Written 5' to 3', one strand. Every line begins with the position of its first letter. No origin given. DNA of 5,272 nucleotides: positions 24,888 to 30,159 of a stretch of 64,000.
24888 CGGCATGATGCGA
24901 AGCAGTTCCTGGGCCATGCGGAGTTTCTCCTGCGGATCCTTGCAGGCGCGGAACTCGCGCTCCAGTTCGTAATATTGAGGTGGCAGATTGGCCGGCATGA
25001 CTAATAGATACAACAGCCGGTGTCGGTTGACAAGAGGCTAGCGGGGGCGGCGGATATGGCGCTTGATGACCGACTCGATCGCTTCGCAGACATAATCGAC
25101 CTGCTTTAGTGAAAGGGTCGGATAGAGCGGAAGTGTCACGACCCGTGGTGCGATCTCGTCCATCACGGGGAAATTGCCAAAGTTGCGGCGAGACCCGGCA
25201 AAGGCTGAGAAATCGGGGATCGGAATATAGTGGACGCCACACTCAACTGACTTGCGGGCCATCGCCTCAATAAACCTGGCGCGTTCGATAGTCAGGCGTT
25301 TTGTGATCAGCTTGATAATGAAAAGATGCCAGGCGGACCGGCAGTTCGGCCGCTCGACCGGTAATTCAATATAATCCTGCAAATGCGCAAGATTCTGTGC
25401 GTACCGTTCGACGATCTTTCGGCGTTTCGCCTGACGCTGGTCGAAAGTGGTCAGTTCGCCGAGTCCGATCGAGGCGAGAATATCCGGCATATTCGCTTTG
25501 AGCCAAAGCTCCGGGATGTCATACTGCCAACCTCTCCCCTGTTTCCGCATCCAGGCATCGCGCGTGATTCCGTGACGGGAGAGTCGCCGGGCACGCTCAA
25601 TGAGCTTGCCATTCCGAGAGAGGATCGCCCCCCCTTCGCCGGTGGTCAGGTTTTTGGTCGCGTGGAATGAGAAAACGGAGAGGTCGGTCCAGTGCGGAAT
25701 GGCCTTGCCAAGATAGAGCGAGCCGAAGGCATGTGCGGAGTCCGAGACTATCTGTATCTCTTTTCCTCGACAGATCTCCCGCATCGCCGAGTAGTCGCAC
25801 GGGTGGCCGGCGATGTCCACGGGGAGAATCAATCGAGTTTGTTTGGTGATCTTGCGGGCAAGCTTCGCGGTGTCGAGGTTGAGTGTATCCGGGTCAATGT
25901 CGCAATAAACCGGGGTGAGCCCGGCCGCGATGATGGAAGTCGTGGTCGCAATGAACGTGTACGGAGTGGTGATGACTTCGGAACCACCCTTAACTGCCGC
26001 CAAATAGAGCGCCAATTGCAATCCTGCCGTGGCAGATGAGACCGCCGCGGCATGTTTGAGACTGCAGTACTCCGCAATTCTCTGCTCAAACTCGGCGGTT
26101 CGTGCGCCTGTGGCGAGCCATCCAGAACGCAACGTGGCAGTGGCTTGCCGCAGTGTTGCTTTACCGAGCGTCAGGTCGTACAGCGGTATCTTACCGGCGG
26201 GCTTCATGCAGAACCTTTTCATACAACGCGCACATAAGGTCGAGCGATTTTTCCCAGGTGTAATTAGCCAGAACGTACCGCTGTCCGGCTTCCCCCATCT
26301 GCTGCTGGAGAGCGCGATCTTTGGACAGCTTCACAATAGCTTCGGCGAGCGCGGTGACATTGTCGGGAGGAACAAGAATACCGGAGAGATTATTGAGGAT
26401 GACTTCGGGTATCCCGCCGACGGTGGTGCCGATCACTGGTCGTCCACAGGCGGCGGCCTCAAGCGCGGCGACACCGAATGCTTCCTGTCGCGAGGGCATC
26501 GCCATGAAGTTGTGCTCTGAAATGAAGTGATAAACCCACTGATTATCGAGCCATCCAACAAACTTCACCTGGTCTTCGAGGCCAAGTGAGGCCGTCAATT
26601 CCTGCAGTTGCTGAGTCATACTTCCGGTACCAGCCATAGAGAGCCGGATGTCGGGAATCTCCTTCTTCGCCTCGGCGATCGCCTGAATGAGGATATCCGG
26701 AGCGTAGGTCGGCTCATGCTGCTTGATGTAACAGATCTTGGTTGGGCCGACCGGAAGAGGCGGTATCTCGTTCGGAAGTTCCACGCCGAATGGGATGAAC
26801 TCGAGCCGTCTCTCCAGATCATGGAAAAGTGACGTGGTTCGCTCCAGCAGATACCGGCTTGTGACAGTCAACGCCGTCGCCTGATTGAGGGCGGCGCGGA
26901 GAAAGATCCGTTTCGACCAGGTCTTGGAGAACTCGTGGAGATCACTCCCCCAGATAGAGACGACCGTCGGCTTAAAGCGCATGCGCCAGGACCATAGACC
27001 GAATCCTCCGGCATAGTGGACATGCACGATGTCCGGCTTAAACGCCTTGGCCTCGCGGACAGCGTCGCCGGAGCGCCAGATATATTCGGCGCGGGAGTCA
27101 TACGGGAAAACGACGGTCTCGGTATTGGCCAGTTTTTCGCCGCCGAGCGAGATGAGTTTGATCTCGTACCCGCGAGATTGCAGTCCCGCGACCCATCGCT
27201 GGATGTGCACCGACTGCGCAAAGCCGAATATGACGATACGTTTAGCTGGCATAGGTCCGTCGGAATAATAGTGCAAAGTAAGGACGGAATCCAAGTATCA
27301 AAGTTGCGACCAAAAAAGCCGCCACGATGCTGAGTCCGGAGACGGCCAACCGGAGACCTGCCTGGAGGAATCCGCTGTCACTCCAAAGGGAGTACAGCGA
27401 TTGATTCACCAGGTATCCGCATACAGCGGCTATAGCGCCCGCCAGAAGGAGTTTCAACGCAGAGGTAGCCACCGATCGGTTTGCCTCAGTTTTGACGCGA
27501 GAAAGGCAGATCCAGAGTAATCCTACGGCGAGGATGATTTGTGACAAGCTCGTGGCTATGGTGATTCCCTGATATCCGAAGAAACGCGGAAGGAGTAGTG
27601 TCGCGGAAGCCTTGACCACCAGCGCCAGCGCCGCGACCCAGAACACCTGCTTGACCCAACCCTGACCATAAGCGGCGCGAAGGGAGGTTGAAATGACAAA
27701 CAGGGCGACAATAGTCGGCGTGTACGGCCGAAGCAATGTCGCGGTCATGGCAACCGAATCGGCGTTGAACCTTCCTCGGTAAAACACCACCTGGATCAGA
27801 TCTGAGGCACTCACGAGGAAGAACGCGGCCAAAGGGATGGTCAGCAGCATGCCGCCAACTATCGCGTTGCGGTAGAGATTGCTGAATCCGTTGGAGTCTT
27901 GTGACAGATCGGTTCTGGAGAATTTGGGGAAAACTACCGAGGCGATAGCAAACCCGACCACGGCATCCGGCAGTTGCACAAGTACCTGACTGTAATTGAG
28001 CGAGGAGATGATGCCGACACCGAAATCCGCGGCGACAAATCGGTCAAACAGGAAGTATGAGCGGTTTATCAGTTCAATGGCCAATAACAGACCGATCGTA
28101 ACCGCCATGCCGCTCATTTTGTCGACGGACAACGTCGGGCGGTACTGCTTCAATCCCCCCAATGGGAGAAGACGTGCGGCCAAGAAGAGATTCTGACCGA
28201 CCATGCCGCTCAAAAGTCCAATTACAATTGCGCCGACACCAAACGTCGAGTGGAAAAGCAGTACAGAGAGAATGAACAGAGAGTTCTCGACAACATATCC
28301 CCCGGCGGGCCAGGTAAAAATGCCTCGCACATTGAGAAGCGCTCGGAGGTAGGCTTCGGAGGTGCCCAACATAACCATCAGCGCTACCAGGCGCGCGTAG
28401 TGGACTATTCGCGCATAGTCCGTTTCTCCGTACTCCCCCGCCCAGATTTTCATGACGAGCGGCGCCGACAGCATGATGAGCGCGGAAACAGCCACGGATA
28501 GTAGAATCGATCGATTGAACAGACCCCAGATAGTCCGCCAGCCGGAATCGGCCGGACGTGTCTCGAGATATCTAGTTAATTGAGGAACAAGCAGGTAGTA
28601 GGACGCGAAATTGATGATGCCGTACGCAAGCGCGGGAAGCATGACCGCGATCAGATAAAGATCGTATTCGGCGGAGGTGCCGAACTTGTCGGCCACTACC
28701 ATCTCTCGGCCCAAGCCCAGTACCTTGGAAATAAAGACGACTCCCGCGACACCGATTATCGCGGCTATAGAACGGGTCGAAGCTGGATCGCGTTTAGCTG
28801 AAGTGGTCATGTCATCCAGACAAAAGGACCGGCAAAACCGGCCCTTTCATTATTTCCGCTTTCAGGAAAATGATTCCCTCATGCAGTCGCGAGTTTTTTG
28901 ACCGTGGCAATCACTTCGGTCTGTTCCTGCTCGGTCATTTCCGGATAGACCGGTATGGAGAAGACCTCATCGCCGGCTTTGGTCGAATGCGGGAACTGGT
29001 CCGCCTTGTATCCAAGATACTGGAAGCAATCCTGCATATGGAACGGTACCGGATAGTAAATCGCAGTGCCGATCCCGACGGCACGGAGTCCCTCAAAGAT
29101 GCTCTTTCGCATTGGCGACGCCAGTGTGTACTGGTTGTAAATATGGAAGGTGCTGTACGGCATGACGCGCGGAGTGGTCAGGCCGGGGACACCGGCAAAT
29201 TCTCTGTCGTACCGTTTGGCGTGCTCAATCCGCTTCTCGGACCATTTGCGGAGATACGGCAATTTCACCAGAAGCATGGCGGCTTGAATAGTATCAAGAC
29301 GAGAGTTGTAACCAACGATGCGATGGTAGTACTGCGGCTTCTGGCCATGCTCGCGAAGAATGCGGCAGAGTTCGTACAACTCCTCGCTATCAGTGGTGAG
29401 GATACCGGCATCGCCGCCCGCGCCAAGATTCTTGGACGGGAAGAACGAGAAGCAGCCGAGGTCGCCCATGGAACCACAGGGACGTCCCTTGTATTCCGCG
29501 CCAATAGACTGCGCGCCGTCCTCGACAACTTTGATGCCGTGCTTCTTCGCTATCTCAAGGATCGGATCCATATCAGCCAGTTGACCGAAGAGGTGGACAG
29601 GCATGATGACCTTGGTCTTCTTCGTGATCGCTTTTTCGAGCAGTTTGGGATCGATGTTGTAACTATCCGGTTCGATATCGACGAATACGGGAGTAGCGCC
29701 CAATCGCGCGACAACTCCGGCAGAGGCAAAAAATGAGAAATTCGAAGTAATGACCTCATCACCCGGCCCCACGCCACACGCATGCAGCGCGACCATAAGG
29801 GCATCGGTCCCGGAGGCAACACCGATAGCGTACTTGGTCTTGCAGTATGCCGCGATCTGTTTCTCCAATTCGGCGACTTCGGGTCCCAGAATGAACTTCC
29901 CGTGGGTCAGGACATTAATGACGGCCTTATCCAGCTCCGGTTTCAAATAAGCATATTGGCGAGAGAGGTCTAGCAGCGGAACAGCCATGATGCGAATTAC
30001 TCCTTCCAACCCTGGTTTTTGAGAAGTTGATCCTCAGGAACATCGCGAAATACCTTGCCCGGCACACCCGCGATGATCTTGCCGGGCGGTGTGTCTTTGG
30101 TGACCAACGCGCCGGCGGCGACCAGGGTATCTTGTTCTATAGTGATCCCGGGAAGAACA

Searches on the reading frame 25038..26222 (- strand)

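Call 14: search_protein_families(library=pfam, proteins=[window:25038-26222:-], max_evalue=0.001)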
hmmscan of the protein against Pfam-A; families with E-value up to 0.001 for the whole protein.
window:25038-26222:- (394 aa): 4 families
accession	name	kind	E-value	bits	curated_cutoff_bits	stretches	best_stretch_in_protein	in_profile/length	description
PF01041.23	DegT_DnrJ_EryC1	-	4.8e-104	348.9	19.8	1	21-382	5-359/360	DegT/DnrJ/EryC1/StrS aminotransferase family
PF00155.27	Aminotran_1_2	-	3.5e-06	26.9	19.7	1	42-168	44-192/361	Aminotransferase class I and II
PF01053.26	Cys_Met_Meta_PP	-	5.9e-05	22.2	27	1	43-193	55-201/381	Cys/Met metabolism PLP-dependent enzyme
PF01212.27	Beta_elim_lyase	-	0.00011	22.1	27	1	26-215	18-223/288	Beta-eliminating lyase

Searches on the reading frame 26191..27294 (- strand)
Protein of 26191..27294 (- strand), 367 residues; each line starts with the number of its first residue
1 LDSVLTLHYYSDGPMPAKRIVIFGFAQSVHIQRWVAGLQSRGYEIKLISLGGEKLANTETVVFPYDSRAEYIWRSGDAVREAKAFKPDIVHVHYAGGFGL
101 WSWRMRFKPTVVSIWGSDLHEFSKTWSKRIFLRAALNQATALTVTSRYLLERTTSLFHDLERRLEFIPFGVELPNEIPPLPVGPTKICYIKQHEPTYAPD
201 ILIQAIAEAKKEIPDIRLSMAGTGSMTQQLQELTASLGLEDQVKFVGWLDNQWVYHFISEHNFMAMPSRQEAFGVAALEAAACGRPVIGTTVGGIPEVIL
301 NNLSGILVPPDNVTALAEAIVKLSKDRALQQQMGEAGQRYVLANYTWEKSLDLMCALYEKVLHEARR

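Call 14: search_protein_families(library=pfam, proteins=[window:26191-27294:-], max_evalue=0.001)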
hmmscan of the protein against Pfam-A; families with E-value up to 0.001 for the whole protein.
window:26191-27294:- (367 aa): 7 families
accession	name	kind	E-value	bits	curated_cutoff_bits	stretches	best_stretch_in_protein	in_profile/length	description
PF00534.26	Glycos_transf_1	-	2.1e-37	128.7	26.4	1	179-339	10-171/172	Glycosyl transferases group 1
PF13692.12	Glyco_trans_1_4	-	1.9e-32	112.9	27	1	187-326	4-142/142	Glycosyl transferases group 1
PF13477.12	Glyco_trans_4_2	-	2.1e-18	67.2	23.4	1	19-146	1-139/139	Glycosyl transferase 4-like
PF13439.12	Glyco_transf_4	-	1.6e-15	58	28.5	1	28-173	5-168/170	Glycosyltransferase Family 4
PF13579.12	Glyco_trans_4_4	-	1.9e-12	48.2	29.7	1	28-168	4-156/158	Glycosyl transferase 4-like domain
PF13524.12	Glyco_trans_1_2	-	1.6e-10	41.5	25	1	206-354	6-142/144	Glycosyl transferase-like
PF20706.3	GT4-conflict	-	3.7e-09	36.5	26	1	200-350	215-381/385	Family 4 Glycosyltransferase in conflict systems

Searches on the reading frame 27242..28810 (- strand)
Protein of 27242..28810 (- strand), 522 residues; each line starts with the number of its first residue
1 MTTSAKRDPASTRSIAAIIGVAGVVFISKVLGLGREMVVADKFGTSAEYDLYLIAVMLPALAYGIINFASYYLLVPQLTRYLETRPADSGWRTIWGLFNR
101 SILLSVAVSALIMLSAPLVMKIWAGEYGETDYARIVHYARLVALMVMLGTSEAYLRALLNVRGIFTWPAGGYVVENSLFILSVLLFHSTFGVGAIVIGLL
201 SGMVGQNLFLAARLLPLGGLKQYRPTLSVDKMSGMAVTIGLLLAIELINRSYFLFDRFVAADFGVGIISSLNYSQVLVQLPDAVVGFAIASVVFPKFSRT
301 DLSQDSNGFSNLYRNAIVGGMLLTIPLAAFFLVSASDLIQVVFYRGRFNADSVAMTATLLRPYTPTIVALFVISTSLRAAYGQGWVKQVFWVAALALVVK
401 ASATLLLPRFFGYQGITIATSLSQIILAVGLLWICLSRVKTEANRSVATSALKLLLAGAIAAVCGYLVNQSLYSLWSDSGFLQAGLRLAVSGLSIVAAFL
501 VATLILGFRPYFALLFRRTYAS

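Call 14: search_protein_families(library=pfam, proteins=[window:27242-28810:-], max_evalue=0.001)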
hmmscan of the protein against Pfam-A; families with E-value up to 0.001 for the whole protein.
window:27242-28810:- (522 aa): 1 family
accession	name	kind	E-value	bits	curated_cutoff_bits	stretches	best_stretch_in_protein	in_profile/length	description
PF03023.19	MurJ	-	2e-47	162.3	27.4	1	40-477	2-441/451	Lipid II flippase MurJ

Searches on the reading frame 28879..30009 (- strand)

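Call 14: search_protein_families(library=pfam, proteins=[window:28879-30009:-], max_evalue=0.001)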
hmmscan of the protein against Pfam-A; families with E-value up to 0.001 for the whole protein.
window:28879-30009:- (376 aa): 4 families
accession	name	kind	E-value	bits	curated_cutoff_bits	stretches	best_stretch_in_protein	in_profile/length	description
PF01041.23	DegT_DnrJ_EryC1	-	7.7e-121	404.1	19.8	1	23-370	4-359/360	DegT/DnrJ/EryC1/StrS aminotransferase family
PF01212.27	Beta_elim_lyase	-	1.7e-08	34.6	27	1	43-198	32-204/288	Beta-eliminating lyase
PF00266.25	Aminotran_5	-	9.3e-08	31.9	21.5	1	47-171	47-182/371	Aminotransferase class-V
PF01053.26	Cys_Met_Meta_PP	-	1.4e-07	30.8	27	1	43-166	52-175/381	Cys/Met metabolism PLP-dependent enzyme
